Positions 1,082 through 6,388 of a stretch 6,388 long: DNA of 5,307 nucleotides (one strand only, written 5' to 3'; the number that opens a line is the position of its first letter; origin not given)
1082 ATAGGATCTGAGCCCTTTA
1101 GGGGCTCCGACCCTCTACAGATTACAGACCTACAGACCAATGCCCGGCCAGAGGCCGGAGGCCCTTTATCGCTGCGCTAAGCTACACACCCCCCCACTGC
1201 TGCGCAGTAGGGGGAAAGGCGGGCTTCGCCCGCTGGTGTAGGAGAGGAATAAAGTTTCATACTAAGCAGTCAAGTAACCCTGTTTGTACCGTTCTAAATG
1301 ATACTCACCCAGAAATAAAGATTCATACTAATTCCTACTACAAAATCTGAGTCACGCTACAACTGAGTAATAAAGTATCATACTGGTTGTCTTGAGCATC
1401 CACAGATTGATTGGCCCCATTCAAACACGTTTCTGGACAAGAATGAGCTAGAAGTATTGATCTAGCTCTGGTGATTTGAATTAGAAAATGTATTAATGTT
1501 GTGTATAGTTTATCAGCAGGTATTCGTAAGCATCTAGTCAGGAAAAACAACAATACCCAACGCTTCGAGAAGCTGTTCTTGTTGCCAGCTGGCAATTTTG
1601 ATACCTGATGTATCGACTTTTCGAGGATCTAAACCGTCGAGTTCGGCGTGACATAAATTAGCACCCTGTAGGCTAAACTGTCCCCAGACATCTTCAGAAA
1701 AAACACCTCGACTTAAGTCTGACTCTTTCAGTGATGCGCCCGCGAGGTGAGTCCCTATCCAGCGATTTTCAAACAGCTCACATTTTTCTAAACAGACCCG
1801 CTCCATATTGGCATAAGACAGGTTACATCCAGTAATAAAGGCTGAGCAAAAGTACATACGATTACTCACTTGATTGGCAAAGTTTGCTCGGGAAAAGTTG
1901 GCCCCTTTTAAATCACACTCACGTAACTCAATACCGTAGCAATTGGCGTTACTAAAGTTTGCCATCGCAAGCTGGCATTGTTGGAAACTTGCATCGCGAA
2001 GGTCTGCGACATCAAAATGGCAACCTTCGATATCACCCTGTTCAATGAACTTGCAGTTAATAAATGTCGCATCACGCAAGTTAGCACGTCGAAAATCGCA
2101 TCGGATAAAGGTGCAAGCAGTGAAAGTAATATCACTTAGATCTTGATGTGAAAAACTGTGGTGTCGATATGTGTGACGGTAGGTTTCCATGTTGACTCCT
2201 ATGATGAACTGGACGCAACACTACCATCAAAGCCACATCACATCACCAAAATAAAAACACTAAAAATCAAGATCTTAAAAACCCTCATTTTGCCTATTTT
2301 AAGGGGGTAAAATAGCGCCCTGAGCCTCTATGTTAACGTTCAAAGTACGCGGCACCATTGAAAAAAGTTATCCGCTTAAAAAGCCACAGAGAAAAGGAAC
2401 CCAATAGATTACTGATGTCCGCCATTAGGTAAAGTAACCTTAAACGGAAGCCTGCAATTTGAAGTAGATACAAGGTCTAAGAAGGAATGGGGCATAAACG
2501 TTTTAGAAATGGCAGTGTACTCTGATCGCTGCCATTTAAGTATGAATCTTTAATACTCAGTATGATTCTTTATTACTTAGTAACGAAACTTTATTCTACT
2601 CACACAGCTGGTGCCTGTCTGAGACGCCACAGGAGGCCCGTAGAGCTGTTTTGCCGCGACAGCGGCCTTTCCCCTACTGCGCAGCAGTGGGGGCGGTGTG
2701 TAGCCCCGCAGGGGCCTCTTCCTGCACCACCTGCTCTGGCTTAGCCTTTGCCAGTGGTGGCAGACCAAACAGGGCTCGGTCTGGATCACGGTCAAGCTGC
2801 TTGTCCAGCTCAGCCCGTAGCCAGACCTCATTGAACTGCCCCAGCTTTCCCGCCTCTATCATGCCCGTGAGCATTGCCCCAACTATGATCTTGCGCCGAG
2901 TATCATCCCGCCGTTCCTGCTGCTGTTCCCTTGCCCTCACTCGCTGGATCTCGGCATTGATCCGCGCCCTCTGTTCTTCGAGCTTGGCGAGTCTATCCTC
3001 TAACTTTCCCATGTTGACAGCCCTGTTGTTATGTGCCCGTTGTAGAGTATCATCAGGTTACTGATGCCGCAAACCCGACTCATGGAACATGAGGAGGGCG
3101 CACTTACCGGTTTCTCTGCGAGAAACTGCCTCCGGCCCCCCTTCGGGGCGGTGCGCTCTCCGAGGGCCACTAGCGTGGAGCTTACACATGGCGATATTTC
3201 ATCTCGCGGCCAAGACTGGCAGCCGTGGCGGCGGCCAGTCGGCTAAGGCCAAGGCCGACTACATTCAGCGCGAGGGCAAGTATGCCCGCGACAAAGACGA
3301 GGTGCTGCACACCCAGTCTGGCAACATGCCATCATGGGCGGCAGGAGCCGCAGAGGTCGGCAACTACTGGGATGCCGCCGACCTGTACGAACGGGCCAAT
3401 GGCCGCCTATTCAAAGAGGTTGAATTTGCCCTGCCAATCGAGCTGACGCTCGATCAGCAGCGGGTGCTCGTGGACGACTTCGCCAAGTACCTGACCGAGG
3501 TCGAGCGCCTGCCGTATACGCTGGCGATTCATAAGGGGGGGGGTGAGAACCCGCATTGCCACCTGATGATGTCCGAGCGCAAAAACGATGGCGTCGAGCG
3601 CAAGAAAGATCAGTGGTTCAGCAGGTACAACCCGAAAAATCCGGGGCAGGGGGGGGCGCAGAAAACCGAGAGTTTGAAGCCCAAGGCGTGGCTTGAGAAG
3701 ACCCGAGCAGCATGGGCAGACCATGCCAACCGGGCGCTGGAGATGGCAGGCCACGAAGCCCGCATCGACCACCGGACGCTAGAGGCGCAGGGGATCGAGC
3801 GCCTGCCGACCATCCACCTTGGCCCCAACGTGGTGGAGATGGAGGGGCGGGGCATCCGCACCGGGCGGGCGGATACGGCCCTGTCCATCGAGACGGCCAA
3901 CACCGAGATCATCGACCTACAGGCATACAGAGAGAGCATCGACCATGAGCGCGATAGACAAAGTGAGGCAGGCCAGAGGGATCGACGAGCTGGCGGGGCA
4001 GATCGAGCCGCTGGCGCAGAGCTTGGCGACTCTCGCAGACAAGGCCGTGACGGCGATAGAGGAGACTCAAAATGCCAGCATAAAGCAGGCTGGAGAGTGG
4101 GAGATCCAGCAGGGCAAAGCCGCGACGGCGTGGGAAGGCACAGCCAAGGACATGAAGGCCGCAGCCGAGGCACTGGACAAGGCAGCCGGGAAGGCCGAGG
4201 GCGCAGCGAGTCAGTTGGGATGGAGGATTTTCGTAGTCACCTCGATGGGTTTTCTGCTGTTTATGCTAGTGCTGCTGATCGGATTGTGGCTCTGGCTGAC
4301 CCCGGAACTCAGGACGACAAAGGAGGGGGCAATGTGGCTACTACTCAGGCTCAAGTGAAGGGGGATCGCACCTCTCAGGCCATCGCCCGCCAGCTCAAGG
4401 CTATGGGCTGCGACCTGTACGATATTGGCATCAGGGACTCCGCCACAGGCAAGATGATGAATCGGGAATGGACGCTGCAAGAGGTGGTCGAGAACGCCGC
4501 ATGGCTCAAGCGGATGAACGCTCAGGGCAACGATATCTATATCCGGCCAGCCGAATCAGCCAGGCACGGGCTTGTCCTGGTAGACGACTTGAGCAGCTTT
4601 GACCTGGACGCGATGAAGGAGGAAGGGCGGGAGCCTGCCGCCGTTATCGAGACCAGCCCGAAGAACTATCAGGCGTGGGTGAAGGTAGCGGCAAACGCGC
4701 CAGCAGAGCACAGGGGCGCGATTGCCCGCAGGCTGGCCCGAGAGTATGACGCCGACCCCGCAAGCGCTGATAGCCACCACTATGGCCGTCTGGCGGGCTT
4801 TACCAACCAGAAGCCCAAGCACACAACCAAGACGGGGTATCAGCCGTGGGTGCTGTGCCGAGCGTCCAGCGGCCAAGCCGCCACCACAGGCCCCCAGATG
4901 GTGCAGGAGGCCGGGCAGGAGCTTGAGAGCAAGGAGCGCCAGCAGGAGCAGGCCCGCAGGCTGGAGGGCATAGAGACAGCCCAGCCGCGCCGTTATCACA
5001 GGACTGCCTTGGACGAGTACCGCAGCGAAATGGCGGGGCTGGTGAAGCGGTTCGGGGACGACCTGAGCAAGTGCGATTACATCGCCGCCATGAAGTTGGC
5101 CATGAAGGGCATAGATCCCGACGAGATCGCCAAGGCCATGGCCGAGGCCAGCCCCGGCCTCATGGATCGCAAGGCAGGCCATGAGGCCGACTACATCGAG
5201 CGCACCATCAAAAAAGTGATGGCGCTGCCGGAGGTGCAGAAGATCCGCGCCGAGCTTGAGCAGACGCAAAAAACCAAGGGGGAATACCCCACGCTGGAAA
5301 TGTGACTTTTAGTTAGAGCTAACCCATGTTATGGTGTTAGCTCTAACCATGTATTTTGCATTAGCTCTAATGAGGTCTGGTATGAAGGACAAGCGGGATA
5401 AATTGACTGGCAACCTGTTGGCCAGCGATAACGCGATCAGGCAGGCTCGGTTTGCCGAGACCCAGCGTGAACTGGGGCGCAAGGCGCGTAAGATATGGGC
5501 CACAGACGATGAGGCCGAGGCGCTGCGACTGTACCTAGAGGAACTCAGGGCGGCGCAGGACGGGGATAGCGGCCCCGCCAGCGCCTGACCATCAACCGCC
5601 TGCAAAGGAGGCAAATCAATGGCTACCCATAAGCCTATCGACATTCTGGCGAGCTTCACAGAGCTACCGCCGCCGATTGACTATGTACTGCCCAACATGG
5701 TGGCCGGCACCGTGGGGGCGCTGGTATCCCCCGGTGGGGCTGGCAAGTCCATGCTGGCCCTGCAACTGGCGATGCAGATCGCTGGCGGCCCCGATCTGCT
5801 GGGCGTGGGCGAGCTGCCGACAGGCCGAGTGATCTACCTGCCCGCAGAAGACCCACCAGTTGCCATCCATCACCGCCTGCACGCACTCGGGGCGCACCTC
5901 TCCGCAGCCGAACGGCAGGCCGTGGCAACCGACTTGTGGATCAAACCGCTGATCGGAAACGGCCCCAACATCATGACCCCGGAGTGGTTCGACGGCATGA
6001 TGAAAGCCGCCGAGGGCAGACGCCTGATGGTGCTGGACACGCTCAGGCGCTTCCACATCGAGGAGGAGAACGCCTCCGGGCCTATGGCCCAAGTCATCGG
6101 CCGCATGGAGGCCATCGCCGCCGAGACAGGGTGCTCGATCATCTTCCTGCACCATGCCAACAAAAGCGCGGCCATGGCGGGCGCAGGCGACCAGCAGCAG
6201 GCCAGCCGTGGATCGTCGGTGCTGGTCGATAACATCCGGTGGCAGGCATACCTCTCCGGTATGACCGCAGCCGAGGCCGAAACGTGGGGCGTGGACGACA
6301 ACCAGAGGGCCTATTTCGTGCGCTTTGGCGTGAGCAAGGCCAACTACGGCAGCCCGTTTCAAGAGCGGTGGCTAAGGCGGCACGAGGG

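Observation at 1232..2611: The qnrS2 cassette is a miniature Tn7-like element with no transposase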

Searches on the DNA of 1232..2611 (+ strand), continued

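Call 18: get_annotated_region(hit=H149, flank=12000)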
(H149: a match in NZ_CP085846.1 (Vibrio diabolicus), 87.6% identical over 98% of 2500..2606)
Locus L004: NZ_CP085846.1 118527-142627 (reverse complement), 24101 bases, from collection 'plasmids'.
description: Vibrio diabolicus strain NV27 plasmid pNV27-cfr-208K, complete sequence
organism: Vibrio diabolicus (NCBI taxid 50719)
taxonomy: Bacteria; Pseudomonadota; Gammaproteobacteria; Vibrionales; Vibrionaceae; Vibrio; Vibrio diabolicus
host: -; source: Mactra veneriformis; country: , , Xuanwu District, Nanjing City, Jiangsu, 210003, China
typing (MOB-suite, as given by PLSDB): non-mobilizable; replicon rep_cluster_858
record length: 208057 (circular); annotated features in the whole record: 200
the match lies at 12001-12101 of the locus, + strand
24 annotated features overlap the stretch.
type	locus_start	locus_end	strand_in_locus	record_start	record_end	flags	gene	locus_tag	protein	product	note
CDS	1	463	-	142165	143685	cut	-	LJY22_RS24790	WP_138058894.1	LPD25 domain-containing protein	-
CDS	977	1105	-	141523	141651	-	-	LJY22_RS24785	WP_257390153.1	hypothetical protein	-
CDS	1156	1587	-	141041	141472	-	-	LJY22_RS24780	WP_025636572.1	hypothetical protein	-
CDS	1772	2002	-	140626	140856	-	-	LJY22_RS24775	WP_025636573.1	hypothetical protein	-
CDS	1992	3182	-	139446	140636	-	-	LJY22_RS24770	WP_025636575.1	class I SAM-dependent methyltransferase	-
CDS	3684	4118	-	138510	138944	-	-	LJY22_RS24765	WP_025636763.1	hypothetical protein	-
CDS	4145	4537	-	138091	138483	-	-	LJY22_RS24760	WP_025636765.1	hypothetical protein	-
CDS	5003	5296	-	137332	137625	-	-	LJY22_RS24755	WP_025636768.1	hypothetical protein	-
CDS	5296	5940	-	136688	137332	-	-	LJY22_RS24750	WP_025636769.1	hypothetical protein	-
CDS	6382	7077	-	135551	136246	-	-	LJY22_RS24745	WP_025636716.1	hypothetical protein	-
CDS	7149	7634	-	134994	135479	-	-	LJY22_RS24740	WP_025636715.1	hypothetical protein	-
CDS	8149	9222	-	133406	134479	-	-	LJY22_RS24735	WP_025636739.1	hypothetical protein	-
CDS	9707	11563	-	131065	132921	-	-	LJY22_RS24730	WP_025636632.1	DNA cytosine methyltransferase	-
CDS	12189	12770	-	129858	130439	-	-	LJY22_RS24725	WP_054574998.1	DUF2913 family protein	-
CDS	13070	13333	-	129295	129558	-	-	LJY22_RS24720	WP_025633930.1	hypothetical protein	-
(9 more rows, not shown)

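Call 19: get_annotated_region(hit=H158, flank=10000)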
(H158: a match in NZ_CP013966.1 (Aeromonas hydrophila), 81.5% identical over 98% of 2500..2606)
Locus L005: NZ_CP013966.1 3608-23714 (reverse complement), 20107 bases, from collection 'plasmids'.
description: Aeromonas hydrophila strain D4 plasmid pAhD4-1, complete sequence
organism: Aeromonas hydrophila (NCBI taxid 644)
taxonomy: Bacteria; Pseudomonadota; Gammaproteobacteria; Aeromonadales; Aeromonadaceae; Aeromonas; Aeromonas hydrophila
host: -; source: fish,cell culture; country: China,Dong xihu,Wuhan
typing (MOB-suite, as given by PLSDB): conjugative; replicon rep_cluster_71; relaxase MOBH,MOBH; mating-pair formation MPF_F
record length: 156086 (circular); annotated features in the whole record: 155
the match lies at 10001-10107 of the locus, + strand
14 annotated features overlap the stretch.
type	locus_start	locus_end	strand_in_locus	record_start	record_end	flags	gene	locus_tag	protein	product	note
CDS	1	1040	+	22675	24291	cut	-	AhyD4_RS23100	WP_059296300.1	PAAR domain-containing protein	-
CDS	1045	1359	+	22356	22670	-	-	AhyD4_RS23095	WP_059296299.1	hypothetical protein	-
CDS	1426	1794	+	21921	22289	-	-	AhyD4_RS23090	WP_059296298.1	hypothetical protein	-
CDS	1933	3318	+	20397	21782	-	-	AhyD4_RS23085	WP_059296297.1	hypothetical protein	-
CDS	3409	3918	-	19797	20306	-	-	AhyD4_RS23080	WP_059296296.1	hypothetical protein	-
CDS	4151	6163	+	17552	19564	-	-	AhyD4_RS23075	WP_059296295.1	AAA family ATPase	-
CDS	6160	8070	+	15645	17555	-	-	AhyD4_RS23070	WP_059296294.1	UvrD-helicase domain-containing protein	-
CDS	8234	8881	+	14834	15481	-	-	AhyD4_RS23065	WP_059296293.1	hypothetical protein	-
CDS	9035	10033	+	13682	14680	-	-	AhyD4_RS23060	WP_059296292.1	competence protein CoiA family protein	-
CDS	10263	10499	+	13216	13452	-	-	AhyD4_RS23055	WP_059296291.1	hypothetical protein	-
CDS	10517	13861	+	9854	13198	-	-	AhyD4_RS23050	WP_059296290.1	helicase-related protein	-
CDS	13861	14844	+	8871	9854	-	-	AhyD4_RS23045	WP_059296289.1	DUF4391 domain-containing protein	-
CDS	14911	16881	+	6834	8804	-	-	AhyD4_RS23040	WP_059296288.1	site-specific DNA-methyltransferase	GO:0006306 - DNA methylation [Evidence IEA]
CDS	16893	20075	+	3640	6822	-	-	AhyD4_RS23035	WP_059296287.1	DEAD/DEAH box helicase family protein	-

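Call 20: get_annotated_region(hit=H163, flank=10000)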
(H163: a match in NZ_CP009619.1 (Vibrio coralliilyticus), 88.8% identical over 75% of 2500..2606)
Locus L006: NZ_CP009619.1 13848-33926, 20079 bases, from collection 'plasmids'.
description: Vibrio coralliilyticus strain RE98 plasmid p380, complete sequence
organism: Vibrio coralliilyticus (NCBI taxid 190893)
taxonomy: Bacteria; Pseudomonadota; Gammaproteobacteria; Vibrionales; Vibrionaceae; Vibrio; Vibrio coralliilyticus
host: -; source: Shellfish Hatchery; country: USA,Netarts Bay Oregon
typing (MOB-suite, as given by PLSDB): non-mobilizable
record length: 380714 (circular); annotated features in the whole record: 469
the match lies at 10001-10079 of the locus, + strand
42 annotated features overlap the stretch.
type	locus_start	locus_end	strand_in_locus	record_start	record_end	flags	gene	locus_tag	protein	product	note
CDS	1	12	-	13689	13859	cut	-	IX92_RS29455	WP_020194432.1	hypothetical protein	-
CDS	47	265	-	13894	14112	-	-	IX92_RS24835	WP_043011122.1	hypothetical protein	-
CDS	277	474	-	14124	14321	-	-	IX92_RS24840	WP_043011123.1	hypothetical protein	-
CDS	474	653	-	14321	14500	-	-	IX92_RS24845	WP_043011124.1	hypothetical protein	-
CDS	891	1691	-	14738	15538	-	-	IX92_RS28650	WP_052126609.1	NADAR family protein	-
CDS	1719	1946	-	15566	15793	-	-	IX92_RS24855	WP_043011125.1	hypothetical protein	-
CDS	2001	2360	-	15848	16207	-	-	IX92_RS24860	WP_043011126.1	hypothetical protein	-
CDS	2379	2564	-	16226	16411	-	-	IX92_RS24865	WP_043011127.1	hypothetical protein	-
CDS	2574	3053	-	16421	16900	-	-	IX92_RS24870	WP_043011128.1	hypothetical protein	-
CDS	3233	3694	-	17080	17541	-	-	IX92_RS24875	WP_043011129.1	RES family NAD+ phosphorylase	-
CDS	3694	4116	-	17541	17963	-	-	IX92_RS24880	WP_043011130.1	antitoxin Xre/MbcA/ParS toxin-binding domain-containing protein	-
CDS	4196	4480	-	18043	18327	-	-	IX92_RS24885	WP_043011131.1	hypothetical protein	-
CDS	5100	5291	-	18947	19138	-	-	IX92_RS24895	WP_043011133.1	hypothetical protein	-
CDS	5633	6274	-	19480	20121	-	-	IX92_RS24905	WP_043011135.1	hypothetical protein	-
CDS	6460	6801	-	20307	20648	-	-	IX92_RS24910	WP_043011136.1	hypothetical protein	-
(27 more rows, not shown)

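Call 21: get_annotated_region(hit=H157, flank=10000)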
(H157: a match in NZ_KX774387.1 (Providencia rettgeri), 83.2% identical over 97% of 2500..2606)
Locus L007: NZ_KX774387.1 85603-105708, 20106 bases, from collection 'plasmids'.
description: Providencia rettgeri strain 30905 plasmid pC131, complete sequence
organism: Providencia rettgeri (NCBI taxid 587)
taxonomy: Bacteria; Pseudomonadota; Gammaproteobacteria; Enterobacterales; Morganellaceae; Providencia; Providencia rettgeri
host: -; source: -; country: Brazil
typing (MOB-suite, as given by PLSDB): conjugative; replicon rep_cluster_1506; relaxase MOBH; mating-pair formation MPF_F
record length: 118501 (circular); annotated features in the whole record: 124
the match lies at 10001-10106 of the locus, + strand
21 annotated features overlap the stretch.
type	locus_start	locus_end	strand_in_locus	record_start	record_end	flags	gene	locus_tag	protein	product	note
CDS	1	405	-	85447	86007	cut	-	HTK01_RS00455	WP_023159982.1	FlhC family transcriptional regulator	GO:0045893 - positive regulation of DNA-templated transcription [Evidence IEA]; GO:1902208 - regulation of ...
CDS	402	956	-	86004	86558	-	-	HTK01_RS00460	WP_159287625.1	hypothetical protein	-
CDS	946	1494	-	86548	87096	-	-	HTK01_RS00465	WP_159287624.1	transglycosylase SLT domain-containing protein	-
CDS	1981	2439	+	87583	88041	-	-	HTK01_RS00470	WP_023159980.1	hypothetical protein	-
CDS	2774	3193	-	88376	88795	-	-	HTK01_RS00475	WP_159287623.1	hypothetical protein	-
CDS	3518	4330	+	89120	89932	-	-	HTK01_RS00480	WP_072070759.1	DUF4942 domain-containing protein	-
CDS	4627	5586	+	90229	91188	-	parM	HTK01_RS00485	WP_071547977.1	plasmid segregation protein ParM domain-containing protein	-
CDS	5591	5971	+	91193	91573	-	-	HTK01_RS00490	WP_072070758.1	plasmid partitioning/stability family protein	-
CDS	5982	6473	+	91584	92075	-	-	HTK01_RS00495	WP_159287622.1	hypothetical protein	-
CDS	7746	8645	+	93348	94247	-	-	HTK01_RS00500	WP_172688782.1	replication initiation protein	GO:0006270 - DNA replication initiation [Evidence IEA]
CDS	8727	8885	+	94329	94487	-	-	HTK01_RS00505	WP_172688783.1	hypothetical protein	-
CDS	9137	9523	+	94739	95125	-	-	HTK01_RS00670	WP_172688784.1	DNA replication terminus site-binding protein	GO:0006274 - DNA replication termination [Evidence IEA]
CDS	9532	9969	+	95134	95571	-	-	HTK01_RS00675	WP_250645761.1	DNA replication terminus site-binding protein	GO:0006274 - DNA replication termination [Evidence IEA]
CDS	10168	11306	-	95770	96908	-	-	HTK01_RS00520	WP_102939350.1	IS3 family transposase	-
CDS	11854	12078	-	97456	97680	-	-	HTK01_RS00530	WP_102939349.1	DksA/TraR family C4-type zinc finger protein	-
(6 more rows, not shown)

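Call 26: get_annotated_region(hit=H103, flank=8000)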
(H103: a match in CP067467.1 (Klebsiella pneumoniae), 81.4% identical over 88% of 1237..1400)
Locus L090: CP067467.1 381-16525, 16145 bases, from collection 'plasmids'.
description: Klebsiella pneumoniae strain ARLG-3480 plasmid pC862_2, complete sequence
organism: Klebsiella pneumoniae (NCBI taxid 573)
taxonomy: Bacteria; Pseudomonadota; Gammaproteobacteria; Enterobacterales; Enterobacteriaceae; Klebsiella; Klebsiella pneumoniae
host: -; source: Homo sapiens,urine; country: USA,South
typing (MOB-suite, as given by PLSDB): non-mobilizable; replicon IncR
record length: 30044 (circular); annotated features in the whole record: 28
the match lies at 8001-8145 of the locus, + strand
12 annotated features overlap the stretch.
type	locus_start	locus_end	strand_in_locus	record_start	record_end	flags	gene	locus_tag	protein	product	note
CDS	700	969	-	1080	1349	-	-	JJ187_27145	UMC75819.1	hypothetical protein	-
CDS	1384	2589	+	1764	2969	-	-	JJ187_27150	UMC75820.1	AAA family ATPase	-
CDS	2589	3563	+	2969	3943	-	-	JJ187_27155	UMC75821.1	ParB/RepB/Spo0J family partition protein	-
CDS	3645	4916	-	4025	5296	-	-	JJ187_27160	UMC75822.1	Y-family DNA polymerase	-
CDS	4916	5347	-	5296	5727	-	umuD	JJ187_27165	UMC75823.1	translesion error-prone DNA polymerase V autoproteolytic subunit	-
CDS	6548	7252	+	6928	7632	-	-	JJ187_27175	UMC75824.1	IS6-like element IS26 family transposase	-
CDS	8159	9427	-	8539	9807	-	-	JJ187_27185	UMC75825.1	IS4-like element ISApu1 family transposase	-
CDS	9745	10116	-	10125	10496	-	-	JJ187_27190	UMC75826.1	hypothetical protein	-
CDS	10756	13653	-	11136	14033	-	-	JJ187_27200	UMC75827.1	Tn3-like element Tn5403 family transposase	-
CDS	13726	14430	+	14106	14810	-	-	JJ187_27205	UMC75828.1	IS6-like element IS26 family transposase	-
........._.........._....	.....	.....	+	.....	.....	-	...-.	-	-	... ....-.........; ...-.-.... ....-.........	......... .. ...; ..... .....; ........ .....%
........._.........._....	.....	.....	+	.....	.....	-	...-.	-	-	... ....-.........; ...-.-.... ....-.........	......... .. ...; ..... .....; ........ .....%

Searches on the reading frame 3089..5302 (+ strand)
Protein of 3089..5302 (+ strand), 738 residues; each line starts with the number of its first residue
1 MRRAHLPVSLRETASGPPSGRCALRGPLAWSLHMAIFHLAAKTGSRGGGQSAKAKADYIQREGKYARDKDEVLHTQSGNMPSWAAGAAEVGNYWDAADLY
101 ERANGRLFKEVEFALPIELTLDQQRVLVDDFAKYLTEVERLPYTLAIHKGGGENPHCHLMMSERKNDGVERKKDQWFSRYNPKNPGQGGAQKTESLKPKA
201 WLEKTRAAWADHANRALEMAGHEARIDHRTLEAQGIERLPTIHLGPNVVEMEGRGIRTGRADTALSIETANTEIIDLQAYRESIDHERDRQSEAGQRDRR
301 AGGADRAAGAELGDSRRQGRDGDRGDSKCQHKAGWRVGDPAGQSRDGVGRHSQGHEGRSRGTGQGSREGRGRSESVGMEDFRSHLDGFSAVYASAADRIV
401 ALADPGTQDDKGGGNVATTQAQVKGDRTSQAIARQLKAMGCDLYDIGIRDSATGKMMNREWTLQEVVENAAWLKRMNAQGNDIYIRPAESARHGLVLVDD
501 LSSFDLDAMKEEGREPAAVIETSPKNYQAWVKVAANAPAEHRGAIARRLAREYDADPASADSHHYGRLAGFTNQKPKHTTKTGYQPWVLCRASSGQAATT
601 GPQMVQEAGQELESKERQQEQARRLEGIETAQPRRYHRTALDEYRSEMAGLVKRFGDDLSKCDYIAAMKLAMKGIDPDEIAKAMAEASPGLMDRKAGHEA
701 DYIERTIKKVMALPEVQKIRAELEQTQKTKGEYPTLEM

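Call 87: search_protein_families(library=pfam, proteins=[window:3089-5302:+], max_evalue=0.001)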
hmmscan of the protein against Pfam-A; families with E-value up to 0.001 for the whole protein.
window:3089-5302:+ (738 aa): 3 families
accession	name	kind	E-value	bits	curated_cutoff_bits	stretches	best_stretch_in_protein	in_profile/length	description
PF03389.21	MobA_MobL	-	6.7e-35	121.4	26.7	1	53-254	14-224/224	MobA/MobL family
PF16793.10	RepB_primase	-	4.2e-30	105.4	24.3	1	433-589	5-160/186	RepB DNA-primase N-terminal domain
PF22448.1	RepB_primase_C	-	4.8e-16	58.8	26.1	1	658-709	2-53/54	RepB DNA-primase C-terminal helical domain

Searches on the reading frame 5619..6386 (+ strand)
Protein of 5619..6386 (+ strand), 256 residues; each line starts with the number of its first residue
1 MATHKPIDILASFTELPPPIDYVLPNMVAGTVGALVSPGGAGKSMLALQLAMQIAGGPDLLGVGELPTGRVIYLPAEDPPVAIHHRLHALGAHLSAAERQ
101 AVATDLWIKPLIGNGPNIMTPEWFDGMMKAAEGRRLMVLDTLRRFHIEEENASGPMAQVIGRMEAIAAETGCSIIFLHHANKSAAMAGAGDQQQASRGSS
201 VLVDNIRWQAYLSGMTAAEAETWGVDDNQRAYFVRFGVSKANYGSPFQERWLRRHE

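Call 87: search_protein_families(library=pfam, proteins=[window:5619-6386:+], max_evalue=0.001)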
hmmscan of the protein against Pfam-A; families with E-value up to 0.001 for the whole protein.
window:5619-6386:+ (256 aa): 1 family
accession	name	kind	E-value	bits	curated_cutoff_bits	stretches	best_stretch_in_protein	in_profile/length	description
PF13481.12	AAA_25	-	1.1e-31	110.4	27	1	13-184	15-194/195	AAA domain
